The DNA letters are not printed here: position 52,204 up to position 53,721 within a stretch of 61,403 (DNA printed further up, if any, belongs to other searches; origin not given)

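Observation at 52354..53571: Orphan HslV/proteasome-beta-like N-terminal-threonine hydrolase, twice normal size, in a lower-GC islet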

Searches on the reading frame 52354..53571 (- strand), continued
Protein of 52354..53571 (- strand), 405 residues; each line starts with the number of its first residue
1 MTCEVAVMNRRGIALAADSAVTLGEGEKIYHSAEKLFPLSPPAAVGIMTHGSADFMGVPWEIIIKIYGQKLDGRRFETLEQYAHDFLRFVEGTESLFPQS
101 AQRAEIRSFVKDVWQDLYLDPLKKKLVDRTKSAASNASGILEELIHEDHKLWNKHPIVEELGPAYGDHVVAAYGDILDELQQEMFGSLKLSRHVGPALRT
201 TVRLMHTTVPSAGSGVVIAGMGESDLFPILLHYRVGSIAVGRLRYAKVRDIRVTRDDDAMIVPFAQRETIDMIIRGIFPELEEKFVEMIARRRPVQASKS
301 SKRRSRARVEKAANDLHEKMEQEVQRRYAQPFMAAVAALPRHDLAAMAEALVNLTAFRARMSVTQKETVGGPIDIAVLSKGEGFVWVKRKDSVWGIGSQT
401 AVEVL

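Call 19: predict_structure(alignment_id=A1)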
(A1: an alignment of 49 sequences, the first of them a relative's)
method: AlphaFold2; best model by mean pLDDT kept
length: 405 residues; sequences in the alignment: 49
mean_pLDDT: 82.1   pTM: 0.81
mean pLDDT of the five models: 82.1, 77.7, 77.1, 74.4, 72.8
residues with pLDDT >= 90: 176; 70-90: 153; 50-70: 51; < 50: 25
segments of 3 or more residues with pLDDT < 50: 23-25, 27-29, 390-405
pLDDT, mean of each block of 10 residues (from residue 1): 86 83 48 72 84 87 91 88 95 93 94 95 82 75 94 88 93 97 90 93 91 86 90 93 93 91 89 86 80 57 67 85 90 92 87 81 56 74 61 31 28
secondary structure, 60 per line:
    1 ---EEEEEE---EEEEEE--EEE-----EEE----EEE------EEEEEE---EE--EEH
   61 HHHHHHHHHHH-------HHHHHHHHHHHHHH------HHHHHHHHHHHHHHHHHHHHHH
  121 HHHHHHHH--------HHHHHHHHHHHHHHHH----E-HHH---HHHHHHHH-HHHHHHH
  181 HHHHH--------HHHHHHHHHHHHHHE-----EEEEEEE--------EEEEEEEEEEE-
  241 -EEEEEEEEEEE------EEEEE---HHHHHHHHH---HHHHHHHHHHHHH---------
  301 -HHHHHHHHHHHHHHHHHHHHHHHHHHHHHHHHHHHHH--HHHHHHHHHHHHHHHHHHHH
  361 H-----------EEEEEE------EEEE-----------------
elements in order: E4-9 E13-18 E21-23 E29-31 E36-38 E45-50 H60-71 H79-92 H99-128 H137-152 H165-172 H174-185 H194-207 E214-220 E229-239 E242-252 E259-263 H267-275 H279-291 H302-338 H341-361 E373-378 E385-388
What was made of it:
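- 52354..53571 (-): CDS of a 405-aa PMI-type proteasome-beta homologue (includes the stop codon). AF2 model with pLDDT 82 (call 19).
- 52948..53277 (-): Insertion 1, about residues 99-208: a helical domain at the H2-S5 'pore loop' site. Helices 99-128, 137-152, 165-185 and 194-207, mostly pLDDT above 88 (call 19).
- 52699..52947 (-): Central core, residues 209-291: four beta strands (GMGE motif at 220-223), the PFAQ motif at 263-266, and H3. Model strands 214-263 and helices 267-291 (call 19).
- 52558..52698 (-): Insertion 2, about residues 292-338: a flexible basic linker (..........) followed by a long helix, between H3 and H4. pLDDT 57-67 at 290-310 and helix 302-338 (call 19).
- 52354..52395 (-): Disordered C-terminal tail (residues 393-405) and the stop codon. 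pLDDT below 50 for residues 390-405 (call 19).
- On Proteasome-like Ntn hydrolases (MEROPS T1 / Pfam PF00227 superfamily): The AF2 model has pLDDT 82 and pTM 0.81 (call 19).
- On HslV: The protein is 405 aa with two insertions (call 19).
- The core dimerisation helices H3 and H4 are retained (call 19). pTM of 0.81 suggests the inserts pack in a fixed way on the core of a single chain (call 19).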

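Call 22: fold_search(model_id=the predicted structure, library=pdb)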
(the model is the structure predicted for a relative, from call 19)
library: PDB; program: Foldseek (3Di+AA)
matches with E <= 10: 632; with E <= 0.001: 75
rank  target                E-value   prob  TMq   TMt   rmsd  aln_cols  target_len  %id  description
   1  8rvo_I                4.5e-05  1.00  0.25  0.42  17.1       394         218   10  Proteasomal late precursor complex from pre1-1, state 1 (released 2024-09-11)
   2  8rvo_W                5.9e-05  1.00  0.26  0.46  17.0       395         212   10  Proteasomal late precursor complex from pre1-1, state 1 (released 2024-09-11)
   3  8u7u_K                1.0e-04  1.00  0.25  0.48  18.1       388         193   12  Proteasome 20S Core Particle from Beta 3 D205 deletion (released 2024-04-17)
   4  4ya2_H                1.1e-04  1.00  0.29  0.48  15.9       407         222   10  Yeast 20S proteasome beta2-H116N mutant in complex with Ac-LAE-ep (released 2015-06-17)
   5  4g4s_K                1.2e-04  1.00  0.23  0.44  19.2       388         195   11  Structure of Proteasome-Pba1-Pba2 Complex (released 2012-09-05)
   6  9gbk_Y                1.4e-04  1.00  0.23  0.44  18.7       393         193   11  Blm10-20S proteasome complex from pre1-1 (released 2024-09-11)
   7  8t08_I                1.6e-04  1.00  0.26  0.42  17.2       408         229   11  Preholo-Proteasome from Pre1-1 Pre4-1 Double Mutant (released 2023-09-06)
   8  1ryp_K                1.9e-04  1.00  0.23  0.43  18.4       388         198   13  CRYSTAL STRUCTURE OF THE 20S PROTEASOME FROM YEAST AT 2.4 ANGSTROMS RESOLUTION (released 1998-04-15)
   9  4y9z_H                2.2e-04  1.00  0.29  0.49  15.9       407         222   10  Yeast 20S proteasome beta2-H116E mutant in complex with Ac-LAE-ep (released 2015-06-17)
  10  8t0m_K                2.2e-04  1.00  0.24  0.47  18.5       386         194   11  Proteasome 20S core particle from Pre1-1 Pre4-1 Double mutant (released 2023-09-06)
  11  8rvp_W                2.3e-04  1.00  0.26  0.45  17.4       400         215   10  Proteasomal late precursor complex from pre1-1, state 2 (released 2024-09-11)
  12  7ls5_K                2.3e-04  1.00  0.22  0.42  19.0       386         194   12  Cryo-EM structure of the Pre3-1 20S proteasome core particle (released 2021-04-14)
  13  4y8s_H                2.5e-04  1.00  0.29  0.49  15.8       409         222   11  Yeast 20S proteasome beta2-H116D mutant in complex with Ac-LAE-ep (released 2015-06-17)
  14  4eu2_K                2.5e-04  1.00  0.25  0.47  18.4       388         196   12  Crystal structure of 20s proteasome with novel inhibitor K-7174 (released 2013-05-01)
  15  4x6z_I                2.7e-04  1.00  0.30  0.51  14.0       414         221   10  Yeast 20S proteasome in complex with PR-VI modulator (released 2015-12-23)
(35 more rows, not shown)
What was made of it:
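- On Proteasome-like Ntn hydrolases (MEROPS T1 / Pfam PF00227 superfamily): Foldseek against the PDB gives 75 hits at E<=1e-3; the 50 listed are all 20S beta subunits or Anbu, nearly all at prob 1.00 (call 22).
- Closest known: Anbu. Same: It is among the top structural hits (call 22).
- Foldseek against the PDB gives 75 hits at E<=1e-3, all listed being 20S beta subunits or Anbu at prob 1.00 (call 22).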

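Call 29: search_protein_representatives(alignment_id=A1)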
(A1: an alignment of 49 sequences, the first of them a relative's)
Query: 49 sequences, 404 profile positions. Proteins with E-value up to 0.001 (for the whole library): 5878; up to 1e-10: 4785; up to 1e-30: 3045. The best 150 are listed.
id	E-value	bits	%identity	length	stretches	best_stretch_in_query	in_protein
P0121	7.2e-164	562.0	-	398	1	1-395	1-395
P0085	1.0e-162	558.2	-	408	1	1-398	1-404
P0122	1.7e-157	541.0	-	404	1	1-398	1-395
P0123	1.2e-152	525.0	-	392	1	1-392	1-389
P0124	1.7e-151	521.2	-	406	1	1-398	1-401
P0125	1.4e-148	511.7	-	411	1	1-397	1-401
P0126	1.3e-146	505.2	-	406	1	1-401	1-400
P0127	1.8e-146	504.7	-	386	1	1-396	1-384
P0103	3.2e-146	503.9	-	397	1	1-397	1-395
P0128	8.0e-144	496.0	-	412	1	1-396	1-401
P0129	4.5e-143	493.5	-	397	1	8-400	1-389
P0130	9.7e-143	492.4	-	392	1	2-396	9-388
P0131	1.1e-140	485.7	-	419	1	1-398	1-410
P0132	2.3e-139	481.3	-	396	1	14-399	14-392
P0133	2.9e-139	480.9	-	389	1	1-395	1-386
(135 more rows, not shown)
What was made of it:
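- Checked: 5,878 clusters at 50% identity with E<=1e-3 (call 29).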

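Call 40: list_cluster_members(proteins=[P0001, P0013, P0025, P0034, P0044, P0076, P0093, P0118, P0119, P0120])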
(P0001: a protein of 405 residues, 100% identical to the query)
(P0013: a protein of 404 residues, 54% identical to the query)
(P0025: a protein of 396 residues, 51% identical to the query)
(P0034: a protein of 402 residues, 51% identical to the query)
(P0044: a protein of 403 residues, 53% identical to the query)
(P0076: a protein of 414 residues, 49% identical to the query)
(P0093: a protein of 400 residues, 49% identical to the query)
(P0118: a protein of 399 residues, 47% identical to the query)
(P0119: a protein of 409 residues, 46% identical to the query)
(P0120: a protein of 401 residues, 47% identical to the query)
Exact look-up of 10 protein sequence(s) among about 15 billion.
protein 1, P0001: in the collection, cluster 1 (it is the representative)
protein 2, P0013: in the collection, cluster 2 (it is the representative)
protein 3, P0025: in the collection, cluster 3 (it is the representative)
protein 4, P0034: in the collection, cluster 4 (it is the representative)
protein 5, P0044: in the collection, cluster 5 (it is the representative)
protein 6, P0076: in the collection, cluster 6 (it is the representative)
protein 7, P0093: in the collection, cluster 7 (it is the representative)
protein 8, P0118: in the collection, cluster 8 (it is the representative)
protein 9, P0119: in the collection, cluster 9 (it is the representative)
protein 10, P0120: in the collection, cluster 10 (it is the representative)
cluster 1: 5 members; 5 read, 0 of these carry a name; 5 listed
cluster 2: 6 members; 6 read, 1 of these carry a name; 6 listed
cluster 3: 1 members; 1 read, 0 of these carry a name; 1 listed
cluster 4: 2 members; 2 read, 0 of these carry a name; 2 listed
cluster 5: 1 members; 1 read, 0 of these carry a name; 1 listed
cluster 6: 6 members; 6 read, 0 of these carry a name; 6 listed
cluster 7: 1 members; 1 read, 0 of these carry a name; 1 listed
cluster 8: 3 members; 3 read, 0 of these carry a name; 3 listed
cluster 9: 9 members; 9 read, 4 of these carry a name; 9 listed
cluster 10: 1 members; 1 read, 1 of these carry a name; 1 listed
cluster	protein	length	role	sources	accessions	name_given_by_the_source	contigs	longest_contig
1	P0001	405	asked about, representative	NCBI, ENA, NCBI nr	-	-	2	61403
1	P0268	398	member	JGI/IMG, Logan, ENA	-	-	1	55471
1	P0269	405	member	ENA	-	-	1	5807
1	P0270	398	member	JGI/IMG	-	-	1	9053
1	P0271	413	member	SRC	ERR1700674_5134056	-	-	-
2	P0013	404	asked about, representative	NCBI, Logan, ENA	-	-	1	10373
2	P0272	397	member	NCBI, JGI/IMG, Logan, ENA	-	hypothetical protein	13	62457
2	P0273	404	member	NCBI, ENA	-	-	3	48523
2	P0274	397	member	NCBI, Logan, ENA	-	-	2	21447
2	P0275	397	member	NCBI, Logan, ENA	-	-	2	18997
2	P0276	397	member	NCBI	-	-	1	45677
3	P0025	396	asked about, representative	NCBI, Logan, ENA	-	-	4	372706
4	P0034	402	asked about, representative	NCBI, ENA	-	-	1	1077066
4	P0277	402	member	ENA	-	-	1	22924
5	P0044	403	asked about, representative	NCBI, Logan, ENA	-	-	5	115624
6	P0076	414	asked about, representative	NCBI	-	-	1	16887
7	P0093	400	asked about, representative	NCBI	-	-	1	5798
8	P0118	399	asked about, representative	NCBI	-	-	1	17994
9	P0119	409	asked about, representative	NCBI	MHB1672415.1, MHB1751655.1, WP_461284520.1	MAG: hypothetical protein ACYCTF_02940 [Acidiferrobacter sp.]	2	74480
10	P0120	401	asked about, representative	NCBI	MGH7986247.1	MAG: hypothetical protein ACREQX_08185 [Candidatus Binataceae bacterium]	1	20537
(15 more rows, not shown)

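Call 46: search_dna_similar(query=window:52354-53571:-, collection=phages, mode=protein, max_evalue=0.001, max_rows=20)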
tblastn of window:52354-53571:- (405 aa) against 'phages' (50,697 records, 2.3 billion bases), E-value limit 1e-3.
Records with a match: 13; places in all: 13; records where one place covers at least 80% of the query: 13.
Best place of each record, by identity: <60% 13.
By first word of the organism name: Streptococcus 9; Stenotrophomonas 2; Porphyromonas 1; Providencia 1.
By host as written in the record: Streptococcus plurextorum DSM_22810 1; Porphyromonas gingivalis WW2931 1; Streptococcus constellatus C1050 1; Streptococcus constellatus C232 1; Streptococcus constellatus C818 1; Streptococcus equi Sz35 1; Streptococcus dysgalactiae ERR111982 1; - 1; and 5 more.
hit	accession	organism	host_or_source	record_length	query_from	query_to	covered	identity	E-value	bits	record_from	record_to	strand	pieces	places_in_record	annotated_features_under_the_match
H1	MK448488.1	Streptococcus satellite phage Javan421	Streptococcus plurextorum DSM_22810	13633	1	391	97%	30.8%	2e-41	162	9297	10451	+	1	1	hypothetical protein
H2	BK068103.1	Porphyromonas phage phage022a_WW2931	Porphyromonas gingivalis WW2931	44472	1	390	96%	30.9%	4e-46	176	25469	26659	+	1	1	hypothetical protein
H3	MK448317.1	Streptococcus satellite phage Javan103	Streptococcus constellatus C1050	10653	1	391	97%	30.5%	3e-41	161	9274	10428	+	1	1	hypothetical protein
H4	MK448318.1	Streptococcus satellite phage Javan106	Streptococcus constellatus C232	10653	1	391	97%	30.5%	3e-41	161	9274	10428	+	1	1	hypothetical protein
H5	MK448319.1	Streptococcus satellite phage Javan109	Streptococcus constellatus C818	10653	1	391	97%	30.5%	3e-41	161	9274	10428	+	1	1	hypothetical protein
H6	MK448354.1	Streptococcus satellite phage Javan198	Streptococcus equi Sz35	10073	1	391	97%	30.3%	1e-40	159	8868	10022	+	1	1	hypothetical protein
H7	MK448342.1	Streptococcus satellite phage Javan160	Streptococcus dysgalactiae ERR111982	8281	1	391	97%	30.1%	3e-38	152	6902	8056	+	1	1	hypothetical protein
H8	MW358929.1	Providencia phage PSTRCR_117lys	sewage sample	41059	1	390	96%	29.4%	2e-41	161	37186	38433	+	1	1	hypothetical protein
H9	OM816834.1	Stenotrophomonas phage vB_SmeS_BUCT708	Stenotrophomonas maltophilia BUCT708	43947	1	390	96%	28.5%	4e-38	152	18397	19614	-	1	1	hypothetical protein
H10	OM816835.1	Stenotrophomonas phage vB_SmeS_BUCT709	Stenotrophomonas maltophilia BUCT709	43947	1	390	96%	28.5%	4e-38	152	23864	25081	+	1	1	hypothetical protein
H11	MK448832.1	Streptococcus phage Javan85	Streptococcus azizii 13-1151-1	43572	1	391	97%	28.0%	4e-38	152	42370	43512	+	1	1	hypothetical protein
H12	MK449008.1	Streptococcus phage Javan84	Streptococcus azizii 1206367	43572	1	391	97%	28.0%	4e-38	152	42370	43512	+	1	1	hypothetical protein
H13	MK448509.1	Streptococcus satellite phage Javan468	Streptococcus pyogenes ERR369104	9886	1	390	96%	25.9%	1e-36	147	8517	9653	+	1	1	hypothetical protein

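Call 47: search_dna_similar(query=window:52354-53571:-, collection=plasmids, mode=protein, max_evalue=0.001, max_rows=30)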
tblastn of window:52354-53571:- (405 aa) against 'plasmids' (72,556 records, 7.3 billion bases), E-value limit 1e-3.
Records with a match: 10; places in all: 10; records where one place covers at least 80% of the query: 9.
Best place of each record, by identity: <60% 10.
By first word of the organism name: Rhizobium 5; Mesorhizobium 1; Pantoea 1; Hyphomicrobiales 1; Ruegeria 1; Enterococcus 1.
By predicted mobility (MOB-suite, as given by PLSDB): non-mobilizable 5; conjugative 5.
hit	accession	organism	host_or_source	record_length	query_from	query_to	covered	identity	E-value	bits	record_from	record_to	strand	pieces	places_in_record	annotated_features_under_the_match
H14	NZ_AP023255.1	Mesorhizobium sp. 131-3-5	Lotus japonicus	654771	1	390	96%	32.2%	2e-56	207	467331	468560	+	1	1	hypothetical protein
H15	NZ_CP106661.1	Pantoea dispersa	Philodendron erubescens,Pure ...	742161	1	390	96%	29.5%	5e-33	138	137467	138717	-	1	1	hypothetical protein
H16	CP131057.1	Hyphomicrobiales bacterium UR115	tomato,bacteria,rhizosphere soil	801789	1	390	96%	28.7%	7e-18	155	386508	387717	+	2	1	none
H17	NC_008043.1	Ruegeria sp. TM1040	-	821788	1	390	96%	28.7%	1e-39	158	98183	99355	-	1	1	hypothetical protein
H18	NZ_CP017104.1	Rhizobium gallicum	Phaseolus vulgaris,Whole ...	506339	1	390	96%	28.4%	9e-32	135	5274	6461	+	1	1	hypothetical protein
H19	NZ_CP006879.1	Rhizobium gallicum bv. gallicum R602sp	Phaseolus vulgaris,whole ...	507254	1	390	96%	28.4%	9e-32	135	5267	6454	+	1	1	hypothetical protein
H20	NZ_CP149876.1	Rhizobium sp. T1473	Medicago sativa,Cell Culture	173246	1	390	96%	28.0%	4e-33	139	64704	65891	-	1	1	hypothetical protein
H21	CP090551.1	Rhizobium leguminosarum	Trifolium pratense,Cell culture,Plant ...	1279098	1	390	86%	30.0%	4e-17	155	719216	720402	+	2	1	hypothetical protein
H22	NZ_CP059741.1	Enterococcus faecium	Homo sapiens,blood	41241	1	390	96%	26.4%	5e-46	177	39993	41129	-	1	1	hypothetical protein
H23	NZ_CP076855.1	Rhizobium sp. WYJ-E13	Curcuma wenyujin Y.H. Chen et C. ...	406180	1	115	28%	32.8%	4e-10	69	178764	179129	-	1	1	hypothetical protein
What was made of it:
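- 13 phage or satellite records and 10 plasmids carry a homologue (calls 46, 47).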

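Call 48: get_annotated_region(hit=H3, flank=10000)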
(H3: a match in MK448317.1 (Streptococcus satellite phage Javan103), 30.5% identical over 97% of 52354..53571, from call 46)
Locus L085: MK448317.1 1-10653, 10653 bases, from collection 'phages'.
description: Streptococcus satellite phage Javan103, complete genome.
organism: Streptococcus satellite phage Javan103 (NCBI taxid 2558524)
taxonomy: Viruses
host: Streptococcus constellatus C1050; source: -; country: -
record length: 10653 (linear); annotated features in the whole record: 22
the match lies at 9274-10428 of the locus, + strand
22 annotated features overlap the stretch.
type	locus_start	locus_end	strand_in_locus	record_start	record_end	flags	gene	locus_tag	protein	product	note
CDS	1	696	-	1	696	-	-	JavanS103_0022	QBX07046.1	integrase/recombinase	-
CDS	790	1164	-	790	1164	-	-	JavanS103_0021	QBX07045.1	integrase/recombinase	-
CDS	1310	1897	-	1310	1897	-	-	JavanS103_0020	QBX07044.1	hypothetical protein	prophage pi1 protein 27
CDS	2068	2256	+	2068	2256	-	-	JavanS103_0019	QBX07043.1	hypothetical protein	-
CDS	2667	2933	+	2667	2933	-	-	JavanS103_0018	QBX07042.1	hypothetical protein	-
CDS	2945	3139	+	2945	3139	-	-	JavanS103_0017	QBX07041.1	hypothetical protein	-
CDS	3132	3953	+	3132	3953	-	-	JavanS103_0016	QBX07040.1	hypothetical protein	FIG01119637: hypothetical protein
CDS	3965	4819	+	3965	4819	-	-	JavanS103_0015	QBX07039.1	helicase loader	Helicase loader DnaI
CDS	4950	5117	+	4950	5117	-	-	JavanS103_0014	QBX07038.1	hypothetical protein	-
CDS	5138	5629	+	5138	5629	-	-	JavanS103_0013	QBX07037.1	hypothetical protein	FIG01115536: hypothetical protein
CDS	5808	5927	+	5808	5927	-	-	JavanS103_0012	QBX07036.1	hypothetical protein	-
CDS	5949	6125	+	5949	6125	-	-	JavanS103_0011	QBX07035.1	hypothetical protein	-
CDS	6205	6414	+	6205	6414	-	-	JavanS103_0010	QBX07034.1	hypothetical protein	-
CDS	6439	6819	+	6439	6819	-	-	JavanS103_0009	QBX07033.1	hypothetical protein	-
CDS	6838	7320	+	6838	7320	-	-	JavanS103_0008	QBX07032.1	hypothetical protein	-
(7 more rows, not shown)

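Call 49: get_annotated_region(hit=H11, flank=6000)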
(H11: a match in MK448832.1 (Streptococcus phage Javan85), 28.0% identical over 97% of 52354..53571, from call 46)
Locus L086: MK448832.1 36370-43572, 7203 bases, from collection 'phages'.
description: Streptococcus phage Javan85, complete genome.
organism: Streptococcus phage Javan85 (NCBI taxid 2548310)
taxonomy: Viruses; Duplodnaviria; Heunggongvirae; Uroviricota; Caudoviricetes
host: Streptococcus azizii 13-1151-1; source: -; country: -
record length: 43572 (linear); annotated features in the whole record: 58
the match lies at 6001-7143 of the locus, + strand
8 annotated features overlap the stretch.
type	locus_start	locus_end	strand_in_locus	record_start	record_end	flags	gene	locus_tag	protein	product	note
CDS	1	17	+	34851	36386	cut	-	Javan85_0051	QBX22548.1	capsid and scaffold protein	-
CDS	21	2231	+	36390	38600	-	-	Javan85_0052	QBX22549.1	tail assembly protein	-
CDS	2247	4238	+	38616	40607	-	-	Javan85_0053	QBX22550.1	capsid and scaffold protein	-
CDS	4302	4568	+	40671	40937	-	-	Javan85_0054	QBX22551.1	hypothetical protein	-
CDS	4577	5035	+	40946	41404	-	-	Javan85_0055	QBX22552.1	holin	-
CDS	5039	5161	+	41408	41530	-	-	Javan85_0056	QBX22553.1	hypothetical protein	-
CDS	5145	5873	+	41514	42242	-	-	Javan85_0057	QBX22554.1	peptidoglycan hydrolase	-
CDS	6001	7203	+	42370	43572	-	-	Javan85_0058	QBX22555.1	hypothetical protein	-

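Call 50: get_annotated_region(hit=H8, flank=6000)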
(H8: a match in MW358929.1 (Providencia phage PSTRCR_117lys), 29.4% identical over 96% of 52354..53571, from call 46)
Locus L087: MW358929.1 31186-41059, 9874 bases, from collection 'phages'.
description: Providencia phage PSTRCR_117lys, complete genome.
organism: Providencia phage PSTRCR_117lys (NCBI taxid 2800825)
taxonomy: Viruses; Duplodnaviria; Heunggongvirae; Uroviricota; Caudoviricetes; Hendrixvirinae
host: -; source: sewage sample; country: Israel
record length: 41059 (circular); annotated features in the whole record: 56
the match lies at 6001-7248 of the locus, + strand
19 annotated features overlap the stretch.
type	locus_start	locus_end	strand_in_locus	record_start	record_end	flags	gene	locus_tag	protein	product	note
CDS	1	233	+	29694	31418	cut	-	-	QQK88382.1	DNA-cytosine methyltransferase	-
CDS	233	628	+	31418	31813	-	-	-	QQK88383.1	hypothetical protein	-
CDS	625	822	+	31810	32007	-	-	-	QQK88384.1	hypothetical protein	-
CDS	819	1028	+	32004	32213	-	-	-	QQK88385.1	hypothetical protein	-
CDS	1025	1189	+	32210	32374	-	-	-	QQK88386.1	hypothetical protein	-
CDS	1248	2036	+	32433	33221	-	-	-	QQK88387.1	hypothetical protein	-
CDS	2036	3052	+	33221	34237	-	-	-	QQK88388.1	hypothetical protein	Uncharacterized protein, YdfU family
CDS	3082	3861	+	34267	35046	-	-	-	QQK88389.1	antitermination protein Q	-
CDS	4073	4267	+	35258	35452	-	-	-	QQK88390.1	hypothetical protein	-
CDS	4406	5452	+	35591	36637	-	-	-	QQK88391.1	DNA adenine methylase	-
CDS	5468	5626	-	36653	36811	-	-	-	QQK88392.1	hypothetical protein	-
CDS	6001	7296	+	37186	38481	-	-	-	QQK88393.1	hypothetical protein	-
CDS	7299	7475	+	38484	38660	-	-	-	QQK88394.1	hypothetical protein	-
CDS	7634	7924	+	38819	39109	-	-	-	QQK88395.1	class II holin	-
CDS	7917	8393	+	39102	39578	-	-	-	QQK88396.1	lysozyme R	-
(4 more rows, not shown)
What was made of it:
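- It lies at the end of a PICI-like satellite, after the lysin at a prophage end, and between Q/dam and the holin in a lambdoid phage (calls 48-50).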

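Call 56: fold_search(model_id=the predicted structure, library=viral)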
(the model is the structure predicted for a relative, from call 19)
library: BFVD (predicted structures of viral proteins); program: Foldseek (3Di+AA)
matches with E <= 10: 141; with E <= 0.001: 1
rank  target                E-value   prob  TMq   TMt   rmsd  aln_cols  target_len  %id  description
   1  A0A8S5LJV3            6.3e-04  1.00  0.35  0.60  14.7       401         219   10  Proteasome beta type-2 subunit [Siphoviridae sp. ct3o911]
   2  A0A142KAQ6            2.2e-03  1.00  0.27  0.36  15.0       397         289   11  Uncharacterized protein [Gordonia phage Nymphadora]
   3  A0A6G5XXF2            2.3e-02  0.77  0.18  0.33  20.8       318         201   12  (no name in the UniProt tables at hand)
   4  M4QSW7                3.5e-02  0.85  0.22  0.41  10.2       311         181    8  (no name in the UniProt tables at hand)
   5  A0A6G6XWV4            3.5e-02  0.77  0.19  0.32  19.3       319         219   10  (no name in the UniProt tables at hand)
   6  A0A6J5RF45            6.6e-02  0.82  0.24  0.45  15.9       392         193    8  Uncharacterized protein [uncultured Caudovirales phage]
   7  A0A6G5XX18            6.6e-02  0.69  0.19  0.38  18.4       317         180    8  (no name in the UniProt tables at hand)
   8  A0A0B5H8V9            6.9e-02  0.96  0.17  0.36   3.6        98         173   17  Uncharacterized protein [Vibrio phage phi 3]
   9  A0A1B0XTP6            1.3e-01  0.63  0.19  0.37  21.2       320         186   11  (no name in the UniProt tables at hand)
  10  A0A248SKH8            1.9e-01  0.33  0.19  0.34  21.7       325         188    9  (no name in the UniProt tables at hand)
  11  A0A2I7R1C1            2.0e-01  0.12  0.14  0.19  21.5       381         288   12  (no name in the UniProt tables at hand)
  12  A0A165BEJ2            2.6e-01  0.04  0.09  0.07  23.0       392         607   10  VP5 [Callinectes sapidus reovirus 1]
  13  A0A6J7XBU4            3.3e-01  0.66  0.11  0.21   3.0        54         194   18  HslV ATP-dependent protease HslVU (ClpYQ), peptidase subunit [uncultured Caudovirales phage]
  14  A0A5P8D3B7            3.3e-01  0.30  0.19  0.35  14.3       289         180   10  (no name in the UniProt tables at hand)
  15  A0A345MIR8            5.3e-01  0.41  0.11  0.21   3.3        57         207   23  Uncharacterized protein [Gordonia phage Daredevil]
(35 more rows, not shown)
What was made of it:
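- The top hit in BFVD is 'Proteasome beta type-2 subunit' (call 56).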
